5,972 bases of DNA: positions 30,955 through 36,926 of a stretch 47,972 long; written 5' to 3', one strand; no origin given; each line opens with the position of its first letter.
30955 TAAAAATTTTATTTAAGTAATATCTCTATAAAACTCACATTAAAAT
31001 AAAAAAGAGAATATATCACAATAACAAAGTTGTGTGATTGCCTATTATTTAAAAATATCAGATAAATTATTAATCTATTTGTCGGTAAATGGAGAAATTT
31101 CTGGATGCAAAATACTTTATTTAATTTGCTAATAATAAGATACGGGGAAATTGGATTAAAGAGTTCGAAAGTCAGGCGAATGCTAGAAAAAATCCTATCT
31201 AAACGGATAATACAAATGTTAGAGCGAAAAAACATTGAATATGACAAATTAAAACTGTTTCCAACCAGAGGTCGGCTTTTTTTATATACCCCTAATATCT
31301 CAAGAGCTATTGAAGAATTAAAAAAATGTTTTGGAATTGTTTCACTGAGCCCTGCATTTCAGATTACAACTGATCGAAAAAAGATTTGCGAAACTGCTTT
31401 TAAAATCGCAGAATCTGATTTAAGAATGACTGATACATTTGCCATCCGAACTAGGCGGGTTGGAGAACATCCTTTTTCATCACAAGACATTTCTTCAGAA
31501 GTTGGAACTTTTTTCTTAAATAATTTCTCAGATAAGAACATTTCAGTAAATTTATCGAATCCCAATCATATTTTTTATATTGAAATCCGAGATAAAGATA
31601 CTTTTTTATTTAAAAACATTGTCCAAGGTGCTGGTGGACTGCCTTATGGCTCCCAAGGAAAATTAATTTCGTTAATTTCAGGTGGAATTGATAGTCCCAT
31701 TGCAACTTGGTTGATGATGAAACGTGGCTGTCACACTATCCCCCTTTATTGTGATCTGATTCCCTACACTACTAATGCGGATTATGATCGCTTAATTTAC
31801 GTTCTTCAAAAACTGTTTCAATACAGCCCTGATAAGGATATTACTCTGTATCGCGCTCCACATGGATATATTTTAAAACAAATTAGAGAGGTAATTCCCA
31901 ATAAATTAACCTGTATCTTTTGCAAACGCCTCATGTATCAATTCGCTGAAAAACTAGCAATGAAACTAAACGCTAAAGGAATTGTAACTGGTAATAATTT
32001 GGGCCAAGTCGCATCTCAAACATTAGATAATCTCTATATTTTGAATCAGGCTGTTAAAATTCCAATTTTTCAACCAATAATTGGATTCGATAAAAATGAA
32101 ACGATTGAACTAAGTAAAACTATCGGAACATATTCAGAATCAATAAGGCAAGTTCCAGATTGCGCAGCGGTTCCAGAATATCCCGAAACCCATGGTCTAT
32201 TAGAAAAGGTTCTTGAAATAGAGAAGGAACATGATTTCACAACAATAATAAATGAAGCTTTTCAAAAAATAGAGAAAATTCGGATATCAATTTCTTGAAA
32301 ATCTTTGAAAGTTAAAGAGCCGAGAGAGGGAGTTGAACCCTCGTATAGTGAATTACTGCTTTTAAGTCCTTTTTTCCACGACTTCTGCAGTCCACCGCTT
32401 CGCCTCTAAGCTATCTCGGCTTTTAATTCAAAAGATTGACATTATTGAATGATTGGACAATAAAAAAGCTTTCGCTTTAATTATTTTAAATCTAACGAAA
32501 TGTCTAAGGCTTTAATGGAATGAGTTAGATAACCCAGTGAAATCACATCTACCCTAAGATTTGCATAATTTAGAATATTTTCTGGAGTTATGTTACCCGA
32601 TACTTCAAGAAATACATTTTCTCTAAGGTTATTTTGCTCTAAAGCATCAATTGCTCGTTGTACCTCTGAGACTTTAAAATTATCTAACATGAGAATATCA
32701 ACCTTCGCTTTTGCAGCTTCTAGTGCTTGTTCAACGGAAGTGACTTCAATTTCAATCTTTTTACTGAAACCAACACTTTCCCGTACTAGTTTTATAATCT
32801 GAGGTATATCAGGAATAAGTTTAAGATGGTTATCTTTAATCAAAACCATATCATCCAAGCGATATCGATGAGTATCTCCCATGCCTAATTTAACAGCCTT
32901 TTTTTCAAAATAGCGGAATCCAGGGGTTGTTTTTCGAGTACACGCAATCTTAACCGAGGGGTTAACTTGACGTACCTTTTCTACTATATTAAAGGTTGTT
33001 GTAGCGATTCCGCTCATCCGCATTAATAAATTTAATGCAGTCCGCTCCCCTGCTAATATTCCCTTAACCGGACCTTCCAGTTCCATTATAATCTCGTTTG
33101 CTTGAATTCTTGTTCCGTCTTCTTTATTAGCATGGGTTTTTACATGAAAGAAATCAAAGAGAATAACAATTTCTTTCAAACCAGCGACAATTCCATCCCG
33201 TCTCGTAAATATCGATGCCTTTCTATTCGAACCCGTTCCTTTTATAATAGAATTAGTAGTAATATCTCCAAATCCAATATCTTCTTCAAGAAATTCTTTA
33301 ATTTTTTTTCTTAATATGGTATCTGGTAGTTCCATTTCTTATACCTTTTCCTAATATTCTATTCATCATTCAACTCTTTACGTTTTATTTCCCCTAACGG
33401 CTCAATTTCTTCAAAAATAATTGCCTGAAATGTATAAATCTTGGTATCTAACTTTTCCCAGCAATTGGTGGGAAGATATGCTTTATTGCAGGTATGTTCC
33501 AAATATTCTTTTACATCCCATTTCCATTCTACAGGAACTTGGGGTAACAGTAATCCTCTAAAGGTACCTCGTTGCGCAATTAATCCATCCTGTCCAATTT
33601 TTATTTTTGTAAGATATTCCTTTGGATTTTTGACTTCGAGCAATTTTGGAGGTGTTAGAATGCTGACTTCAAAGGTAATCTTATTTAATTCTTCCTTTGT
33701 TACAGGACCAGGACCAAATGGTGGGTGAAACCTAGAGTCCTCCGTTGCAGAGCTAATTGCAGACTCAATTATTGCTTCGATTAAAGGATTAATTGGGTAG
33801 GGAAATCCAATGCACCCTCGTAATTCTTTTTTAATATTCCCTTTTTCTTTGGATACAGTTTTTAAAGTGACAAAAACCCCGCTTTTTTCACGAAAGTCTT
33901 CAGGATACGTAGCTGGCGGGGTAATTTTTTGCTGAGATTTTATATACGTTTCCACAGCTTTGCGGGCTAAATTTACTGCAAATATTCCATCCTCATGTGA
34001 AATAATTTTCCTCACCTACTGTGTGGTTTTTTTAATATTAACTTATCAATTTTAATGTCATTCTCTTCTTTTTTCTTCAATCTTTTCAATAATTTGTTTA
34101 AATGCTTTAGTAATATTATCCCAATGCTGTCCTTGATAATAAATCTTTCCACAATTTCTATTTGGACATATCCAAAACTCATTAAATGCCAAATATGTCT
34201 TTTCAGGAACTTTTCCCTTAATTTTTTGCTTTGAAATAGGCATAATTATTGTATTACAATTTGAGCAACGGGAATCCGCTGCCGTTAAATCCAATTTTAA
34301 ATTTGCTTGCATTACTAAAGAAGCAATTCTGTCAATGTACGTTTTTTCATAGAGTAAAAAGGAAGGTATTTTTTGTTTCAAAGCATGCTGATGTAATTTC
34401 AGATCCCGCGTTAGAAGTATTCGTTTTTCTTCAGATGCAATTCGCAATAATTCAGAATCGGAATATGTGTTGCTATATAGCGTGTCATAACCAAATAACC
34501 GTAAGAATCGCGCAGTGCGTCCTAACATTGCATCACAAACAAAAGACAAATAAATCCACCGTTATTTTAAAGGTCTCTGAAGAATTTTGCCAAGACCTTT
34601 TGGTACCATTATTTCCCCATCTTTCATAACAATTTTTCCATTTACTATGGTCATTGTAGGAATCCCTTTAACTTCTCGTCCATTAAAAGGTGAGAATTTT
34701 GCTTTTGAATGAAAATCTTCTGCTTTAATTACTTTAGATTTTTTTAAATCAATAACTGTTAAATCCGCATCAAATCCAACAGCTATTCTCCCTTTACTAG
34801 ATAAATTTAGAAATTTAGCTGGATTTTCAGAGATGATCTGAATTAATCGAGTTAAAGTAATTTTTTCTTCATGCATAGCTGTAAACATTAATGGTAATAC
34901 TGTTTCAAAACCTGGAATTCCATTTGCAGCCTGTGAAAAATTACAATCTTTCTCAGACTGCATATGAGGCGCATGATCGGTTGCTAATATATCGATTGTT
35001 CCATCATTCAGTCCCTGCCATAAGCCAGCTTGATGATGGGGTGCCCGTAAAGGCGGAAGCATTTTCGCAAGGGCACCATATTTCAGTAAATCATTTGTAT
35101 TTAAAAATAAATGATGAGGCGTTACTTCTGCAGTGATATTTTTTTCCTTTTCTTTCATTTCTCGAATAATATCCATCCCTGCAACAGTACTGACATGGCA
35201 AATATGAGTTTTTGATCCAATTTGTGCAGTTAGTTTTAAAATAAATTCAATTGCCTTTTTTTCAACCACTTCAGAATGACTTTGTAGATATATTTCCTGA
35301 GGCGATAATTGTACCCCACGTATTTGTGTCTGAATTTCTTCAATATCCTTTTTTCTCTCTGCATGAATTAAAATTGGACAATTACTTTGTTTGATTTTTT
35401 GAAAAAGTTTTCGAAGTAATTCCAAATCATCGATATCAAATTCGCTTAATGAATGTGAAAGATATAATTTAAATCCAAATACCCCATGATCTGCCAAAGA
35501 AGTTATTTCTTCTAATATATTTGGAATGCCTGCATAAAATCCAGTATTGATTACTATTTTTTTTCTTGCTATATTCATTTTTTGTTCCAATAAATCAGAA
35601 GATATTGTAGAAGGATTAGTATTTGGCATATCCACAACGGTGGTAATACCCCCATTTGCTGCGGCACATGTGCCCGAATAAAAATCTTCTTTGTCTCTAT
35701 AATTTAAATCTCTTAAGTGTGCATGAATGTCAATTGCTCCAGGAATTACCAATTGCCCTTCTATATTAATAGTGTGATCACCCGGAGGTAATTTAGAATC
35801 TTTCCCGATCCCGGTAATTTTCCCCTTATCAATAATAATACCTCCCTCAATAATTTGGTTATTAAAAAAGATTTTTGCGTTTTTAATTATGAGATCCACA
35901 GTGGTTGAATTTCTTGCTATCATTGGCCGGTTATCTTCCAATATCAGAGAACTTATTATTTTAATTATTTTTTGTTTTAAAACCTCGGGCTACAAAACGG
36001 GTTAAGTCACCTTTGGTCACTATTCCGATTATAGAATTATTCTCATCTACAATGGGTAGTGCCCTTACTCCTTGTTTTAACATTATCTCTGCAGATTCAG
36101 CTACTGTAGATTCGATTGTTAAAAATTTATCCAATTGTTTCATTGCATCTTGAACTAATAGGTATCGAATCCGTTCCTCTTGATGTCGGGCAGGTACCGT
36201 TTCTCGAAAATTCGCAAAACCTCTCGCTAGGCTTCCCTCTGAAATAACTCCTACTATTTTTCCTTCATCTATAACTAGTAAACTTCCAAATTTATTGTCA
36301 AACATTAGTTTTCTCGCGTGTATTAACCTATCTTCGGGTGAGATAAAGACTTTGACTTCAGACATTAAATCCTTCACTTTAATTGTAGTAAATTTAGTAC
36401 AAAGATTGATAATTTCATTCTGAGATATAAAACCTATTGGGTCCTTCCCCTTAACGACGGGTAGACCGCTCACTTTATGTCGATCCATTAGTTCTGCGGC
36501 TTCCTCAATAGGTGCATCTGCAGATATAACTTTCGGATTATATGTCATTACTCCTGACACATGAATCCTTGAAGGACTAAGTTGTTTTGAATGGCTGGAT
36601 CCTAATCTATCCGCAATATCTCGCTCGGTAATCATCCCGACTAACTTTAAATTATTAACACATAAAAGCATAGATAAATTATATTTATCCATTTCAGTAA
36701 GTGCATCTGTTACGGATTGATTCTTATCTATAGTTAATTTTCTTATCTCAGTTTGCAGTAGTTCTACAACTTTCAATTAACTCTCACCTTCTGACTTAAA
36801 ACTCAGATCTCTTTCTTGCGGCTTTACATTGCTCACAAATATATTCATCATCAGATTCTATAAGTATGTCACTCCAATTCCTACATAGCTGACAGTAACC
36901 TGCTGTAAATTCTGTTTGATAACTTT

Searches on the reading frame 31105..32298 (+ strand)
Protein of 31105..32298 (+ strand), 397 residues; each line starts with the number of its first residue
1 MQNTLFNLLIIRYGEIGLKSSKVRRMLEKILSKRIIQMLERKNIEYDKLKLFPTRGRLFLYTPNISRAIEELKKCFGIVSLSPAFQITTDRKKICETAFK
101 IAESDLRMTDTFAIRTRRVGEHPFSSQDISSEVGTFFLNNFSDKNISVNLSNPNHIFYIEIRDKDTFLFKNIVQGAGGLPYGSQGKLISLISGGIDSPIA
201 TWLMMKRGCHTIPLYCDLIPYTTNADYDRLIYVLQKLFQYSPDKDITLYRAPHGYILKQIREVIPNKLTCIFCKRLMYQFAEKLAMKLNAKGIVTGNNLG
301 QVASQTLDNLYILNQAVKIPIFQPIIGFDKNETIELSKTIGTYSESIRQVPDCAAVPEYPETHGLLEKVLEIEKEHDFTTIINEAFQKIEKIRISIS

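Call 26: search_protein_families(library=pfam, proteins=[window:31105-32298:+], max_evalue=0.001)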
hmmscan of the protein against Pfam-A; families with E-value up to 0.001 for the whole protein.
window:31105-32298:+ (397 aa): 3 families
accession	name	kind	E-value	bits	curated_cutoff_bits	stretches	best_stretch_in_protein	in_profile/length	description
PF02568.20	ThiI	-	4.7e-56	190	20.5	1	182-377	1-196/197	Thiamine biosynthesis protein (ThiI)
PF22025.1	ThiI_fer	-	1e-13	51.9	25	1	9-82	2-72/72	ThiI ferredoxin-like domain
PF02926.22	THUMP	-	5.6e-13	49.6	20.6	1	91-168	4-81/84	THUMP domain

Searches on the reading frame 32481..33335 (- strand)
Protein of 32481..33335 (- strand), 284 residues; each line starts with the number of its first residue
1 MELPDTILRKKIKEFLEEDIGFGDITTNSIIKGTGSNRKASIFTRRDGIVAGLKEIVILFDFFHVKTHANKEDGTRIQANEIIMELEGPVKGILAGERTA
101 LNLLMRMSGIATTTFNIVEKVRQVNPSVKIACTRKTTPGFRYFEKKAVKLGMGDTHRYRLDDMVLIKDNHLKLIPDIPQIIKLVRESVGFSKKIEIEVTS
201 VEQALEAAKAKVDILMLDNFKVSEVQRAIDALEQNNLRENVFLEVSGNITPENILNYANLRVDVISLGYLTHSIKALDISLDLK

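Call 28: search_protein_families(library=pfam, proteins=[window:32481-33335:-], max_evalue=0.001)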
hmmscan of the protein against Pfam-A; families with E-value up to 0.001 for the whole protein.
window:32481-33335:- (284 aa): 2 families
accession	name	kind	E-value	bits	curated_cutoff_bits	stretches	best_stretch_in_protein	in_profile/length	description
PF01729.25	QRPTase_C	-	1.6e-59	200.9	23.1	1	110-282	1-169/169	Quinolinate phosphoribosyl transferase, C-terminal domain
PF02749.22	QRPTase_N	-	8.4e-20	71.2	27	1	24-108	1-82/82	Quinolinate phosphoribosyl transferase, N-terminal domain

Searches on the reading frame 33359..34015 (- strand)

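Call 28: search_protein_families(library=pfam, proteins=[window:33359-34015:-], max_evalue=0.001)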
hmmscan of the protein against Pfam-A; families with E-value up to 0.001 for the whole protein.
window:33359-34015:- (218 aa): 1 family
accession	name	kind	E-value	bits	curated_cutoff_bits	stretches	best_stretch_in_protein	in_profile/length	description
PF01871.22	AMMECR1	-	5.2e-51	172.9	25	1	14-201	1-168/168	AMMECR1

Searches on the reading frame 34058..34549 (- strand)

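Call 28: search_protein_families(library=pfam, proteins=[window:34058-34549:-], max_evalue=0.001)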
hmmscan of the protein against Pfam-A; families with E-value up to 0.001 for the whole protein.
window:34058-34549:- (163 aa): 1 family
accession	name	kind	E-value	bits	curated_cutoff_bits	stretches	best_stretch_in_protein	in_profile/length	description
PF01927.22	Mut7-C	-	1e-40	139.6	23.3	1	2-149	2-145/146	Mut7-C RNAse domain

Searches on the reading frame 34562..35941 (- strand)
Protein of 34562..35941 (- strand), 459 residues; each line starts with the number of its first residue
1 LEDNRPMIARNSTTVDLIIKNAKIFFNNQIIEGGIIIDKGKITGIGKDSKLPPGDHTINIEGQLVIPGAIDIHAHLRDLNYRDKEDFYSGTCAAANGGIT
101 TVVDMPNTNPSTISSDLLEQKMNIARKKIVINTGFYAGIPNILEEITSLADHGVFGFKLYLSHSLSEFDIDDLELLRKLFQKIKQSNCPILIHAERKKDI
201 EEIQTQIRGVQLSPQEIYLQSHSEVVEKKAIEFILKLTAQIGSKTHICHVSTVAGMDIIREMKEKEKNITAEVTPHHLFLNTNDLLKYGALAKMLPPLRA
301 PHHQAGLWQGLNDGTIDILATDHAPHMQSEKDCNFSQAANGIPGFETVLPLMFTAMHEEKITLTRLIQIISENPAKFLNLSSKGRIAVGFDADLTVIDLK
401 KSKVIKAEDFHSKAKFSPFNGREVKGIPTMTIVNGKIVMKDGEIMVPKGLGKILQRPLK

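Call 28: search_protein_families(library=pfam, proteins=[window:34562-35941:-], max_evalue=0.001)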
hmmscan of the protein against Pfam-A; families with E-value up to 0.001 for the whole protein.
window:34562-35941:- (459 aa): 2 families
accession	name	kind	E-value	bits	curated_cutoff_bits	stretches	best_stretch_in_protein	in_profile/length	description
PF01979.26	Amidohydro_1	-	6.9e-30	104.9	25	1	64-438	1-345/345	Amidohydrolase family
PF07969.17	Amidohydro_3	-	6.7e-18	65.8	29.7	1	357-438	403-471/472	Amidohydrolase family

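Call 29: search_protein_families(library=ncbifam, proteins=[window:34562-35941:-], max_evalue=0.00001)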
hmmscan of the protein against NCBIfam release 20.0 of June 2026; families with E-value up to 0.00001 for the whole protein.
window:34562-35941:- (459 aa): 61 families (the best 25 are shown)
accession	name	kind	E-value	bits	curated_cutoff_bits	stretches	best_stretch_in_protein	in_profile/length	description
NF002668.0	PRK02382.1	equivalog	5.9e-119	397.6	452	1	16-455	5-427/436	dihydroorotase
TIGR00857.1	pyrC_multi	subfamily_domain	1.2e-117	393.4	279.05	1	28-442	1-412/412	dihydroorotase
NF005751.0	PRK07575.1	equivalog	1.2e-109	366.7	529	1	16-445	4-426/440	dihydroorotase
NF006559.0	PRK09060.1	equivalog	3.8e-106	355.1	482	1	13-447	3-430/444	dihydroorotase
TIGR03178.1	allantoinase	equivalog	1.6e-100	337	357.85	1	16-455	1-440/441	allantoinase AllB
NF004839.0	PRK06189.1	equivalog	7.1e-96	321.6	631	1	15-456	3-447/451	allantoinase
NF006837.0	PRK09357.1-2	equivalog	8.3e-94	314.6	575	1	17-443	3-426/428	dihydroorotase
NF006688.0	PRK09236.1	equivalog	1.1e-91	307.9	535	1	16-445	3-432/444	dihydroorotase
NF003271.0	PRK04250.1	equivalog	1.3e-91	307.2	405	1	16-454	3-402/407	dihydroorotase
TIGR02033.1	D-hydantoinase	equivalog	5.1e-86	289.4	393.25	1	18-456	2-454/454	dihydropyrimidinase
NF058539.1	ergo_uti2_ErtD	equivalog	9.1e-85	285.2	650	1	16-455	3-446/449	hydantoin-5-propionate amidohydrolase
NF006836.0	PRK09357.1-1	equivalog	1.8e-77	260.9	538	1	18-445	5-430/432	dihydroorotase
NF009941.0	PRK13404.1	subfamily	1.3e-76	258.1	647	1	14-456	3-461/478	dihydropyrimidinase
NF006845.0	PRK09357.2-6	equivalog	8.1e-75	252.1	728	1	17-441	3-427/428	dihydroorotase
NF058538.1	ergo_util_ErtD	equivalog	3.9e-74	250.1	600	1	16-454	2-444/446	hydantoin-5-propionate amidohydrolase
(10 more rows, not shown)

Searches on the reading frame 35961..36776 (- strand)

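Call 28: search_protein_families(library=pfam, proteins=[window:35961-36776:-], max_evalue=0.001)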
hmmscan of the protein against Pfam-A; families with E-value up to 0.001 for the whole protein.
window:35961-36776:- (271 aa): 1 family
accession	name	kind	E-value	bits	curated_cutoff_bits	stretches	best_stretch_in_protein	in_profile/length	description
PF00571.33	CBS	-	1.2e-46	157.2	24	4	73-125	1-54/57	CBS domain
